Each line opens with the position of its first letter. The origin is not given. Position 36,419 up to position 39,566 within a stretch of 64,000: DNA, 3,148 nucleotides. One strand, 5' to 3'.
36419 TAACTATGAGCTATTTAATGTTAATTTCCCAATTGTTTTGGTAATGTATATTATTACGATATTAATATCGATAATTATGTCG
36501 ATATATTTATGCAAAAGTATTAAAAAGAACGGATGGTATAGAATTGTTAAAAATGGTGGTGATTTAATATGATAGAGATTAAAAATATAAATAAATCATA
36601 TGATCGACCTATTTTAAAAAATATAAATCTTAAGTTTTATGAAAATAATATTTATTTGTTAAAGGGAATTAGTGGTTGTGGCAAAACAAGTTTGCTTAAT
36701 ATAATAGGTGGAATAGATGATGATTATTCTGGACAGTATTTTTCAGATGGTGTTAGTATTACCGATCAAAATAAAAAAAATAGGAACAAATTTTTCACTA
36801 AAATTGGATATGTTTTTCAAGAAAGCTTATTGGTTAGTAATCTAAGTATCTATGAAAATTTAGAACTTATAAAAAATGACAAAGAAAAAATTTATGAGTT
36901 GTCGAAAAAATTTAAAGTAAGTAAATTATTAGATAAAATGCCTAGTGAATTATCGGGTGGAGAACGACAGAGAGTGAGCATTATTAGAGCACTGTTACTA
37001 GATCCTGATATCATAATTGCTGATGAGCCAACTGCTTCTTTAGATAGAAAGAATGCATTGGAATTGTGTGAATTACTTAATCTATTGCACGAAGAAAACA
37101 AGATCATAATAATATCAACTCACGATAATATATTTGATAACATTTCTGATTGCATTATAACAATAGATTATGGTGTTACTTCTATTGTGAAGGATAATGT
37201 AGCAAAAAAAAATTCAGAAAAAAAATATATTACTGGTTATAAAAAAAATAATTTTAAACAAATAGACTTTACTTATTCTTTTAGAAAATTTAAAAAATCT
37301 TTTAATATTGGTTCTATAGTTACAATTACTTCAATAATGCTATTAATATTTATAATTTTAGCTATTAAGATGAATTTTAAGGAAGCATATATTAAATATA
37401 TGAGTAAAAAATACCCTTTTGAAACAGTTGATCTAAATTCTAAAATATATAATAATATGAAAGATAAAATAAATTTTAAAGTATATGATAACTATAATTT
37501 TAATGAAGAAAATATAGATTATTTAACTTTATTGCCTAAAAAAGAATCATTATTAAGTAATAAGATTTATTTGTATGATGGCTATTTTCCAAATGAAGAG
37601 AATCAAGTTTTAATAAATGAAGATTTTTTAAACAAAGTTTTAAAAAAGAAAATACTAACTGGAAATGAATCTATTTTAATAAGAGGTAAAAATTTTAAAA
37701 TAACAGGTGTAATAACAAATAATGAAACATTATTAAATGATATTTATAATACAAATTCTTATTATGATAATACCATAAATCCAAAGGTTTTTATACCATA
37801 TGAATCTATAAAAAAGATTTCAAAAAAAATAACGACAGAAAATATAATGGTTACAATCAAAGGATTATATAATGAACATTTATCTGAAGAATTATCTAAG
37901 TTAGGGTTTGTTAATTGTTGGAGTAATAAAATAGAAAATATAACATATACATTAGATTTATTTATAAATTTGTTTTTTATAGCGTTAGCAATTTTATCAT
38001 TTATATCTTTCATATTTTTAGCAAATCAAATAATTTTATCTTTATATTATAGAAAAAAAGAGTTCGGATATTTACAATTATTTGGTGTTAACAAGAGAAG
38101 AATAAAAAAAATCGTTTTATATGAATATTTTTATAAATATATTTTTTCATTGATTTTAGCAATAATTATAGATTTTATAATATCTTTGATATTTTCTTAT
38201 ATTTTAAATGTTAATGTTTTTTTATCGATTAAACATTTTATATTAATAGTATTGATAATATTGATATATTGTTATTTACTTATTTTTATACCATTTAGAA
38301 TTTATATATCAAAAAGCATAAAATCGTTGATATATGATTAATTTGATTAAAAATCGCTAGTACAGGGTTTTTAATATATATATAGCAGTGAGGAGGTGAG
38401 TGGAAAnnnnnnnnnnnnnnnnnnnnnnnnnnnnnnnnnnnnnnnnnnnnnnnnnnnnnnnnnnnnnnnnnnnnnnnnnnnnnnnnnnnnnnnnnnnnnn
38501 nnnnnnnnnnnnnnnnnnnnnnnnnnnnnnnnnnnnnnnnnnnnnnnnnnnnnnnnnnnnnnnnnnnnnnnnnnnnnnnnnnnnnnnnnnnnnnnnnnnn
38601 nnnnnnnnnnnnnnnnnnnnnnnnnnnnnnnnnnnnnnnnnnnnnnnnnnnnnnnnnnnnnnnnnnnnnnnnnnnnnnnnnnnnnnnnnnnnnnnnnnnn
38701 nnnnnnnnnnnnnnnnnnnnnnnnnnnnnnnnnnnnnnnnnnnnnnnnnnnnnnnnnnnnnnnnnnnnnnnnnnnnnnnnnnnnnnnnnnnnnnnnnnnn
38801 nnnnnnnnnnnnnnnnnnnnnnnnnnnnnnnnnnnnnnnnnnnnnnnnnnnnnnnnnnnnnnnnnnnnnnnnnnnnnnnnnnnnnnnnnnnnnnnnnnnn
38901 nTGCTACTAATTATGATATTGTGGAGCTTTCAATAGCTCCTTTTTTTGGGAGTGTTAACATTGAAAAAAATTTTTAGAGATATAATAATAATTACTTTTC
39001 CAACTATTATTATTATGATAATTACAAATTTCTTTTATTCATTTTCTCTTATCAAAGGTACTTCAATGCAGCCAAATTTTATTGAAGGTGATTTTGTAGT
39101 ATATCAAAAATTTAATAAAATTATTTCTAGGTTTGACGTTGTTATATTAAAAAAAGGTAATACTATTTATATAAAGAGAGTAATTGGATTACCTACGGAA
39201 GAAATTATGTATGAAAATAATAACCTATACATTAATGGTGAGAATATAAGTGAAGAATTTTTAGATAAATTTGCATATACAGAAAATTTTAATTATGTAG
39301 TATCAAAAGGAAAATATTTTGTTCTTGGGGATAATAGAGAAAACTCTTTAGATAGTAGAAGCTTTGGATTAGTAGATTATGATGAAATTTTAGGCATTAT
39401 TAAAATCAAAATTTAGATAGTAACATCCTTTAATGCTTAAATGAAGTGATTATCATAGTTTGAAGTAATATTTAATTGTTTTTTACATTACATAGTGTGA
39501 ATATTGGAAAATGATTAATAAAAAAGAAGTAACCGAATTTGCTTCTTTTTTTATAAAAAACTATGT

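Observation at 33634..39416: Cargo operon: lipoprotein + two MacB-type fused ABC transporters + small secreted Cys-capped protein + its own signal peptidase I, under a promoter with tandem 21-bp repeats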

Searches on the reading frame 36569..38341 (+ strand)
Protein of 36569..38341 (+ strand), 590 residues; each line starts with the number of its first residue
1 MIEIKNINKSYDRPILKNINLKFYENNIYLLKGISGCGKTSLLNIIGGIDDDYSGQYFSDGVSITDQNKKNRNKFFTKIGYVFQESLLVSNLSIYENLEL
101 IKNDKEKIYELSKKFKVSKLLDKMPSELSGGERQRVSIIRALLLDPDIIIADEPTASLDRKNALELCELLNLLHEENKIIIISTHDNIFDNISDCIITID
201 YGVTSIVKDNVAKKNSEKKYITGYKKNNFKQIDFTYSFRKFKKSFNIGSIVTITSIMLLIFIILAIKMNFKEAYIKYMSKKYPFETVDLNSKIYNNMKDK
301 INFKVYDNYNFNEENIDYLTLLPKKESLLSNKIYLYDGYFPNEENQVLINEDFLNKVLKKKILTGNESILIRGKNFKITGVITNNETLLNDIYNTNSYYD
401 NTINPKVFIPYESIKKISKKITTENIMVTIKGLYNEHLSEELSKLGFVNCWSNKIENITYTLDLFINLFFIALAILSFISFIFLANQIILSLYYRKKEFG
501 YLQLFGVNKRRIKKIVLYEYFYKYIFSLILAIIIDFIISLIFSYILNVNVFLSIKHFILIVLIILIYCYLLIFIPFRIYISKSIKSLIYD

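Call 5: search_protein_families(library=pfam, proteins=[window:36569-38341:+], max_evalue=0.01)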
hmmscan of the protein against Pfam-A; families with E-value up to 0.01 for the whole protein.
window:36569-38341:+ (590 aa): 5 families
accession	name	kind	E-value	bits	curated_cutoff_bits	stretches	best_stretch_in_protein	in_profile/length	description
PF00005.33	ABC_tran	-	5e-30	105.3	25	1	16-156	1-137/137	ABC transporter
PF02687.27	FtsX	-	3.8e-10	40.3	25.5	1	471-583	2-119/120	FtsX-like permease C-terminal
PF03215.21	Rad17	-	0.00013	22.4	23.8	1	20-143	39-160/186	Rad17 P-loop domain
PF02463.25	SMC_N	-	0.00056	19.8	40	1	69-196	69-209/220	RecF/RecN/SMC N terminal domain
PF12704.14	MacB_PCD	-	0.0014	19.4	27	1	343-431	119-192/207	MacB-like periplasmic core domain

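Call 7: search_protein_families(library=ncbifam, proteins=[window:36569-38341:+], max_evalue=0.01)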
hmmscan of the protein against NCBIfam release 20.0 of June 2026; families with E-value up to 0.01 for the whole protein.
window:36569-38341:+ (590 aa): 179 families (the best 25 are shown)
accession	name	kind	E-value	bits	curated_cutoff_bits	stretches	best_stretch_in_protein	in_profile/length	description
TIGR03608.1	L_ocin_972_ABC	subfamily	4.5e-50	170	254.85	1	4-199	1-206/206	putative bacteriocin export ABC transporter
TIGR02673.1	FtsE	equivalog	2.6e-38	131.9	264.85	1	1-200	1-211/214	cell division ATP-binding protein FtsE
TIGR02982.1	heterocyst_DevA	subfamily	4.3e-38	131.1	295.8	1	2-202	2-217/220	ABC exporter ATP-binding subunit, DevA family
TIGR02211.1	LolD_lipo_ex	equivalog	4.9e-38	130.8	307.75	1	2-196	2-211/221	lipoprotein-releasing ABC transporter ATP-binding protein LolD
TIGR02315.1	ABC_phnC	equivalog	1.2e-35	123.1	266.1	1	1-213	1-231/243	phosphonate ABC transporter ATP-binding protein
NF040840.2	tungstate_WtpC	equivalog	3.1e-35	122.1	440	1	1-187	1-190/347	tungstate ABC transporter ATP-binding protein WtpC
NF007826.0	PRK10535.1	equivalog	2e-33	115.6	966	1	2-230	5-245/648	macrolide ABC transporter ATP-binding protein/permease MacB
NF008355.0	PRK11144.1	equivalog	9.2e-32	110.4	434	1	18-202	16-205/353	molybdenum ABC transporter ATP-binding protein ModC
TIGR00968.1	3a0106s01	subfamily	2.1e-31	109.3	342.75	1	2-202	1-207/237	sulfate ABC transporter ATP-binding protein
NF038007.1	ABC_ATP_DarD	equivalog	8e-31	107.2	375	1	1-201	1-215/218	darobactin export ABC transporter ATP-binding protein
NF043075.1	MMSYN1_0197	equivalog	9e-31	107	550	1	1-204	2-211/341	spermidine/putrescine ABC transporter ATP-binding protein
TIGR02142.1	modC_ABC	equivalog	1.2e-30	107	285.05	1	19-199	16-205/353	molybdenum ABC transporter ATP-binding protein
TIGR03265.1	PhnT2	equivalog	1.3e-30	106.8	457.7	1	2-187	5-195/353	putative 2-aminoethylphosphonate ABC transporter ATP-binding protein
TIGR02857.1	CydD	equivalog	6.5e-30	104.6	435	1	3-197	323-527/529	thiol reductant ABC exporter subunit CydD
TIGR01186.1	proV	subfamily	3.2e-29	102.2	326.6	1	16-202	9-206/363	betaine/proline/choline family ABC transporter ATP-binding protein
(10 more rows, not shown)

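Call 40: search_protein_families(library=padloc, proteins=[window:36569-38338:+], max_evalue=0.01)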
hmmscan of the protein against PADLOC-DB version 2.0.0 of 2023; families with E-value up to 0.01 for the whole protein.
window:36569-38338:+ (590 aa): 4 families
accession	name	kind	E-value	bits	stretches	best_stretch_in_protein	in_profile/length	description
PDLC04135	mad3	-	9.9e-27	92.4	1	67-211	210-352/374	mads_3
PDLC04140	mad8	-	5.7e-09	33.9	1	15-187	16-234/314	mads_8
PDLC04164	AriA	-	1.4e-07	29.4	2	126-190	170-237/253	-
PDLC02980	AriA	-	0.0061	14.6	0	127-187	237-300/304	-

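Call 67: search_dna_similar(query=window:36569-38338:+, collection=plasmids, mode=protein, max_rows=15, max_evalue=1e-20)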
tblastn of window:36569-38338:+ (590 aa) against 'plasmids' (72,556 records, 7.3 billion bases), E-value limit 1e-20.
Records with a match: 1164; places in all: 1234; records where one place covers at least 80% of the query: 2.
Best place of each record, by identity: <60% 1164.
By first word of the organism name: Escherichia 817; Bacillus 120; Klebsiella 20; Clostridium 15; Priestia 13; Sinorhizobium 12; Enterococcus 11; Rhizobium 11; Rahnella 11; Paracoccus 8; and 65 more.
By predicted mobility (MOB-suite, as given by PLSDB): conjugative 759; non-mobilizable 253; mobilizable 152.
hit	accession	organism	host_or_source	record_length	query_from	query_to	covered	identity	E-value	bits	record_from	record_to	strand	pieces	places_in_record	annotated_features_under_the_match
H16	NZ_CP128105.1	Bacillus cereus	bacterial isolate,grassland soil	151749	1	519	88%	27.2%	9e-21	104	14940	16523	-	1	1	ABC transporter ATP-binding protein (x2)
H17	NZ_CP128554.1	Priestia aryabhattai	seagrass,mixed culture,rhizosphere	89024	1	521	88%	25.4%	3e-27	125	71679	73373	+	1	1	ABC transporter ATP-binding protein/permease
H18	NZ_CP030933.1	Enterococcus gilvus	cow,milk,milk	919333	2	290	49%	31.3%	8e-21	105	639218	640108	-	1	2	ABC transporter ATP-binding protein | ABC transporter permease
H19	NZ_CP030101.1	Listeria monocytogenes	Environment,water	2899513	1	258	44%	34.2%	2e-25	119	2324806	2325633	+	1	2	none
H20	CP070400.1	Escherichia coli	animal,chicken caecal content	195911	15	245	39%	37.0%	7e-23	111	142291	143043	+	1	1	ATP-binding cassette domain-containing protein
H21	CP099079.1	Escherichia coli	culture,Pooled faeces sample collected ...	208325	15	245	39%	37.0%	7e-23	111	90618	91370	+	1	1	ATP-binding cassette domain-containing protein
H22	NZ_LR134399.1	Listeria monocytogenes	Homo sapiens,Vein blood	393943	1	258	44%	33.1%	2e-24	116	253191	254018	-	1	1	ABC transporter ATP-binding protein/permease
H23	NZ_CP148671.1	Clostridium perfringens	Chicken,single cell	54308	1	197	33%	43.0%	6e-22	108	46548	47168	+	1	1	ABC transporter ATP-binding protein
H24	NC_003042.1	Clostridium perfringens str. 13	-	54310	1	197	33%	43.0%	6e-22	108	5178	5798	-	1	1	ABC transporter ATP-binding protein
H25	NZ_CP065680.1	Clostridium perfringens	-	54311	1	197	33%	43.0%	6e-22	108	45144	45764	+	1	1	ABC transporter ATP-binding protein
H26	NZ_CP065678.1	Clostridium perfringens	-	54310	1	197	33%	43.0%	6e-22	108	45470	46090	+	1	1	ABC transporter ATP-binding protein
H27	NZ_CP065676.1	Clostridium perfringens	-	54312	1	197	33%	43.0%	6e-22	108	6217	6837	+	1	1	ABC transporter ATP-binding protein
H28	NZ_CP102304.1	Clostridium perfringens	swine,mixed culture,fecal sample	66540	1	197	33%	43.0%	6e-22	108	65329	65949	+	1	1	ABC transporter ATP-binding protein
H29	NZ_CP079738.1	Paraclostridium bifermentans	whole organism,soil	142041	1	262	44%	32.3%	8e-23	111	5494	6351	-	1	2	ABC transporter ATP-binding protein/permease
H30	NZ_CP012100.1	Bacillus thuringiensis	whole organism,soil sample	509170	1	218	37%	37.3%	2e-22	110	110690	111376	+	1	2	ABC transporter ATP-binding protein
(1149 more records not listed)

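Call 68: get_annotated_region(hit=H17, flank=6000)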
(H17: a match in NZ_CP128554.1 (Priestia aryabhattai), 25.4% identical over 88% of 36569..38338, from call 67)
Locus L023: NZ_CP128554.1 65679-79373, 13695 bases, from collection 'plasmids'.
description: Priestia aryabhattai strain XT37 plasmid unnamed2
organism: Priestia aryabhattai (NCBI taxid 412384)
taxonomy: Bacteria; Bacillota; Bacilli; Bacillales; Bacillaceae; Priestia; Priestia aryabhattai
host: -; source: seagrass,mixed culture,rhizosphere; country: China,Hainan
typing (MOB-suite, as given by PLSDB): mobilizable; replicon rep_cluster_385; relaxase MOBP
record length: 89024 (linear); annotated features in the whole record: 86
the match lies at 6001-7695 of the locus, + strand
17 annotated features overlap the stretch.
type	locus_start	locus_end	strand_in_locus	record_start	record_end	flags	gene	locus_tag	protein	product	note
CDS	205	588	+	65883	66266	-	-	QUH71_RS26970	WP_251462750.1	transcriptional regulator GutM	-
CDS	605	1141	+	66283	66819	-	-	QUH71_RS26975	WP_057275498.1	PTS glucitol/sorbitol transporter subunit IIC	-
CDS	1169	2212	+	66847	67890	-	-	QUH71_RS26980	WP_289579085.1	PTS glucitol/sorbitol transporter subunit IIB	-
CDS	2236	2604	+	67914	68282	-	-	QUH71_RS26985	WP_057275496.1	PTS glucitol/sorbitol transporter subunit IIA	-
CDS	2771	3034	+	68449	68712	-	-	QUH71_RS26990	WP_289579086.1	HPr family phosphocarrier protein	GO:0009401 - phosphoenolpyruvate-dependent sugar phosphotransferase system [Evidence IEA]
CDS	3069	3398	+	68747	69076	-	-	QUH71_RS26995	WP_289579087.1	bh protein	-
CDS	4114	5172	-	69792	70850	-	-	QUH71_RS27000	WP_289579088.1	HAMP domain-containing sensor histidine kinase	GO:0007165 - signal transduction [Evidence IEA]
CDS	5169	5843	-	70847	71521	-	-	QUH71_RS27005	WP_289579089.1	response regulator transcription factor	GO:0000160 - phosphorelay signal transduction system [Evidence IEA]; GO:0006355 - regulation of DNA-templated ...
CDS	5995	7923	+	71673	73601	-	-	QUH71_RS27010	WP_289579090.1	ABC transporter ATP-binding protein/permease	-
CDS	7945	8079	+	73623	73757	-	-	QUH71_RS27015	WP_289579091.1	hypothetical protein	-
CDS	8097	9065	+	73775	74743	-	-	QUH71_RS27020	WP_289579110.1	alpha/beta hydrolase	-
CDS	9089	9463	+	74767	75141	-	-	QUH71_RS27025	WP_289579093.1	prolyl oligopeptidase family serine peptidase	GO:0006508 - proteolysis [Evidence IEA]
CDS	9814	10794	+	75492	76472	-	-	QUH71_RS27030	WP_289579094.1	alpha/beta hydrolase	-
CDS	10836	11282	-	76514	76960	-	-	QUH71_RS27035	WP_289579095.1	hypothetical protein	-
CDS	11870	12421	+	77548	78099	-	-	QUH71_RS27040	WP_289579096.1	hypothetical protein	-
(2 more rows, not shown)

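Call 69: get_annotated_region(hit=H16, flank=6000)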
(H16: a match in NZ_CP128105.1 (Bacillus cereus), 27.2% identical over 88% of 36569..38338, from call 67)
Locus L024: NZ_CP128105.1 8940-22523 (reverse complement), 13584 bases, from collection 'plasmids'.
description: Bacillus cereus strain D5_B_69 plasmid unnamed1, complete sequence
organism: Bacillus cereus (NCBI taxid 1396)
taxonomy: Bacteria; Bacillota; Bacilli; Bacillales; Bacillaceae; Bacillus; Bacillus cereus
host: -; source: bacterial isolate,grassland soil; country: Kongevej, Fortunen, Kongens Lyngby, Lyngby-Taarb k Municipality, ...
typing (MOB-suite, as given by PLSDB): non-mobilizable; replicon rep_cluster_1869
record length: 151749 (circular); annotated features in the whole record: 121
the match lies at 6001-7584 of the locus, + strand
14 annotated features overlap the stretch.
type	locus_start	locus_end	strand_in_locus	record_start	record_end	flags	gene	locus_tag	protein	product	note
CDS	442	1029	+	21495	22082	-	-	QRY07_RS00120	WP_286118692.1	thermonuclease family protein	-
CDS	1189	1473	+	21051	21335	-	-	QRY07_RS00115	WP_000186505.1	metalloregulator ArsR/SmtB family transcription factor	GO:0006355 - regulation of DNA-templated transcription [Evidence IEA]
CDS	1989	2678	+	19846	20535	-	-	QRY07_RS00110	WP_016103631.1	response regulator transcription factor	GO:0000160 - phosphorelay signal transduction system [Evidence IEA]; GO:0006355 - regulation of DNA-templated ...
CDS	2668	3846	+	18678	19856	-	-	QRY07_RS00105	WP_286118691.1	HAMP domain-containing sensor histidine kinase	GO:0007165 - signal transduction [Evidence IEA]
CDS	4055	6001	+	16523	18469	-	-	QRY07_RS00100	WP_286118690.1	ABC transporter ATP-binding protein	-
CDS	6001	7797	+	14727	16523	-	-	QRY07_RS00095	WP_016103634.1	ABC transporter ATP-binding protein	-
CDS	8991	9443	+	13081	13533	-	-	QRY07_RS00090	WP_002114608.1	helix-turn-helix transcriptional regulator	-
CDS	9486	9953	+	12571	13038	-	-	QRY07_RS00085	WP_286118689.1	hypothetical protein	-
CDS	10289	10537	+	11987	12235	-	-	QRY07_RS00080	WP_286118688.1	hypothetical protein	-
CDS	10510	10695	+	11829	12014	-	-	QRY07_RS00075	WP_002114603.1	hypothetical protein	-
CDS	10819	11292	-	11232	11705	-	-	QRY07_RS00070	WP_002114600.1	MarR family transcriptional regulator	GO:0006355 - regulation of DNA-templated transcription [Evidence IEA]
CDS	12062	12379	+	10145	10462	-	-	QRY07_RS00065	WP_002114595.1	helix-turn-helix domain-containing protein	-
CDS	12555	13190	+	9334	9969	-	-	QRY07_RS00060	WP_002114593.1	FMN-dependent NADH-azoreductase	-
CDS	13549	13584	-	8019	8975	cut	-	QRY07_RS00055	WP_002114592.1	AEC family transporter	GO:0055085 - transmembrane transport [Evidence IEA]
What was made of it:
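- A similar pair of fused ABC proteins (648 and 598 aa, about 27% identity) sits behind a two-component system on a Bacillus cereus plasmid with no S or L (calls 67, 69).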

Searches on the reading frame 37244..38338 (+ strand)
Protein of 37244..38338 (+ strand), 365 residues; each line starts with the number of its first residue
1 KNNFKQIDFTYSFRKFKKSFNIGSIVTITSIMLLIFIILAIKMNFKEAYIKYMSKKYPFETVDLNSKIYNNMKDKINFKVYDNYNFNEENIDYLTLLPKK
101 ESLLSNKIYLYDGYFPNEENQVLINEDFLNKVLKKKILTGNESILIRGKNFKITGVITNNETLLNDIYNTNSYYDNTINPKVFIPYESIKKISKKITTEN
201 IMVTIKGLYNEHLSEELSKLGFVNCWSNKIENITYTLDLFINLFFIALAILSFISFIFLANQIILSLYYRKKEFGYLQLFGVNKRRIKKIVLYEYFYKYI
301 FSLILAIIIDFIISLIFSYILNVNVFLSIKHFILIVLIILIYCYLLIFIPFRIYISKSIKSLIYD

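Call 63: search_protein_families(library=ncbifam, proteins=[window:37244-38338:+], max_evalue=1)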
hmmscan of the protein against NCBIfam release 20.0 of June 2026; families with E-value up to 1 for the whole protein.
window:37244-38338:+ (365 aa): 1 family
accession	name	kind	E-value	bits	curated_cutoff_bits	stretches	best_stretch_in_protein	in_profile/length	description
TIGR01654.1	bact_immun_7tm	subfamily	0.0016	17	189.35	1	160-361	83-287/681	bacteriocin-associated integral membrane protein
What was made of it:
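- On Lactococcin 972 bacteriocin system: TIGR01654 scores 17 bits against 189.35 (call 63).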

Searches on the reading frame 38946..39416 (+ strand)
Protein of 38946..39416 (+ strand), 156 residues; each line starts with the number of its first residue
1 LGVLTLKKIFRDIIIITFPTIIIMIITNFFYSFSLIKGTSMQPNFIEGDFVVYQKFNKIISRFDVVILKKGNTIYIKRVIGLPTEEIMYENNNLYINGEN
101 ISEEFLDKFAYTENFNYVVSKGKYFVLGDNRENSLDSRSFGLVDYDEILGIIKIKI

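Call 5: search_protein_families(library=pfam, proteins=[window:38946-39416:+], max_evalue=0.01)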
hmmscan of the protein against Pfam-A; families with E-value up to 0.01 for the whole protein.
window:38946-39416:+ (156 aa): 2 families
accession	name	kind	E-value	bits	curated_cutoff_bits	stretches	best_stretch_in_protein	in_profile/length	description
PF10502.14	Peptidase_S26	-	2.8e-35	122.2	22.9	1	14-154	6-165/168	Signal peptidase, peptidase S26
PF00717.28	Peptidase_S24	-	0.00061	19.9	23.3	1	36-83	40-85/116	Peptidase S24-like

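Call 7: search_protein_families(library=ncbifam, proteins=[window:38946-39416:+], max_evalue=0.01)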
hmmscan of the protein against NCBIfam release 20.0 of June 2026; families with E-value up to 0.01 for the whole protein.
window:38946-39416:+ (156 aa): 6 families
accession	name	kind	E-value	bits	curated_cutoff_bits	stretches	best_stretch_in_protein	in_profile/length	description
TIGR02227.1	sigpep_I_bact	equivalog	8.2e-39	133.1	47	1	13-154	2-156/162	signal peptidase I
NF008114.0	PRK10861.1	equivalog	4.4e-15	55.8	277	2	115-150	260-295/324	signal peptidase I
TIGR02754.1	sod_Ni_protease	equivalog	3.4e-08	33.9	63.25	1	119-153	55-89/90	nickel-type superoxide dismutase maturation protease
TIGR02771.1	TraF_Ti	equivalog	7e-07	28.9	100.25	1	73-153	82-166/171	conjugative transfer signal peptidase TraF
NF010459.0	PRK13884.1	subfamily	0.00037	20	156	1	75-153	88-173/178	conjugal transfer peptidase TraF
TIGR02228.1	sigpep_I_arch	equivalog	0.00084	19.2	51.85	1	15-84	9-87/158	signal peptidase I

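Call 40: search_protein_families(library=padloc, proteins=[window:38946-39413:+], max_evalue=0.01)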
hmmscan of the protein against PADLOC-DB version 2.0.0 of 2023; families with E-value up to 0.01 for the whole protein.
window:38946-39413:+ (156 aa): 0 families

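Call 66: search_dna_similar(query=window:38961-39413:+, collection=plasmids, mode=protein, max_rows=15, max_evalue=1e-10)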
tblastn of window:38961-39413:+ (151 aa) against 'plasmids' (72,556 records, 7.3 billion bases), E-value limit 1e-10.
Records with a match: 187; places in all: 214; records where one place covers at least 80% of the query: 23.
Best place of each record, by identity: <60% 187.
By first word of the organism name: Bacillus 71; Staphylococcus 49; Enterococcus 9; Priestia 8; Parageobacillus 5; Pediococcus 4; Lactobacillus 4; Paraclostridium 4; Niallia 3; Paenibacillus 3; and 22 more.
By predicted mobility (MOB-suite, as given by PLSDB): non-mobilizable 87; mobilizable 83; conjugative 17.
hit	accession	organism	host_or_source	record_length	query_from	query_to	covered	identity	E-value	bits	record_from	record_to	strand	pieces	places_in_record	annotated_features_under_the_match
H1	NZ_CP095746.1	Niallia sp. Man26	Penaeus monodon,whole ...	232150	26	151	83%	42.1%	1e-18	88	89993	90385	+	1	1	lepB: signal peptidase I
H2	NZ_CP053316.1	Niallia circulans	cell culture,purple rhizosphere soil ...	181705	31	150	79%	42.9%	5e-18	86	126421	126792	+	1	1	lepB: signal peptidase I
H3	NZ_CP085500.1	Bacillus cereus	coffee,cell culture,root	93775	26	145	79%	42.0%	5e-18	86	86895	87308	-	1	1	lepB: signal peptidase I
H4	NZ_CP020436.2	Bacillus sp. FDAARGOS_235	Homo sapiens,blood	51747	26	145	79%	42.0%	7e-18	86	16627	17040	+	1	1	lepB: signal peptidase I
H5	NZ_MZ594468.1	Bacillus toyonensis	-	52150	26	145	79%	42.0%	7e-18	86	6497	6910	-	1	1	lepB: signal peptidase I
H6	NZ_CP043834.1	Bacillus sp. BS98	oyster,whole organism,intestinal tract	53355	26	145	79%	42.0%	7e-18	86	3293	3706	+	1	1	lepB: signal peptidase I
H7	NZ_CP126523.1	Bacillus toyonensis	bacterial isolate,soil in warm, humid ...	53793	26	145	79%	42.0%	7e-18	86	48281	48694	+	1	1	lepB: signal peptidase I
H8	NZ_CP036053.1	Bacillus toyonensis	cell culture,soil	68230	26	145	79%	42.0%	7e-18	86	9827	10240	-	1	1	lepB: signal peptidase I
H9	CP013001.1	Bacillus thuringiensis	soil sample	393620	31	150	79%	42.0%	5e-15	78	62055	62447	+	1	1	signal peptidase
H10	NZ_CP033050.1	Virgibacillus halodenitrificans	cell culture,Red Sea lagoons-Mangrove ...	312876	31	151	80%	41.4%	2e-21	96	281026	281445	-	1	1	lepB: signal peptidase I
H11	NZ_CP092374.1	Enterococcus faecium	dog,Cell culture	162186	31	145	76%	43.5%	3e-20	93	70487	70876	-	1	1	lepB: signal peptidase I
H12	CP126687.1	Bacillus bombysepticus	Microtermes sp. colony Mi106,bacterial ...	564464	31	143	75%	43.9%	1e-15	80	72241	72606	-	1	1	lepB: signal peptidase I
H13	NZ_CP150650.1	Bacillus mycoides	cell culture,soil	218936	26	145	79%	41.3%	2e-18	87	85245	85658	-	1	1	lepB: signal peptidase I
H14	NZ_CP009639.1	Bacillus cereus 03BB108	Dust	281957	26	150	83%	39.6%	4e-14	75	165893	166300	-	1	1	lepB: signal peptidase I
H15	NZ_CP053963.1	Bacillus cereus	-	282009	26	150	83%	39.6%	4e-14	75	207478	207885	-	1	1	lepB: signal peptidase I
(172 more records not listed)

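Call 87: search_protein_families(library=phrogs, proteins=[window:38961-39413:+], max_evalue=0.01)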
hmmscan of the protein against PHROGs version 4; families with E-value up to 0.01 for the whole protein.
window:38961-39413:+ (151 aa): 3 families
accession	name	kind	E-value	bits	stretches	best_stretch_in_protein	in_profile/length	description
phrog_15562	-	unknown function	3.7e-25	89.7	2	5-103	6-124/215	-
phrog_6201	-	transcription regulation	8.8e-05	23.4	1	31-99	33-101/121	CI-like repressor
phrog_4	-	transcription regulation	0.00053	20.1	1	31-90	258-315/400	transcriptional repressor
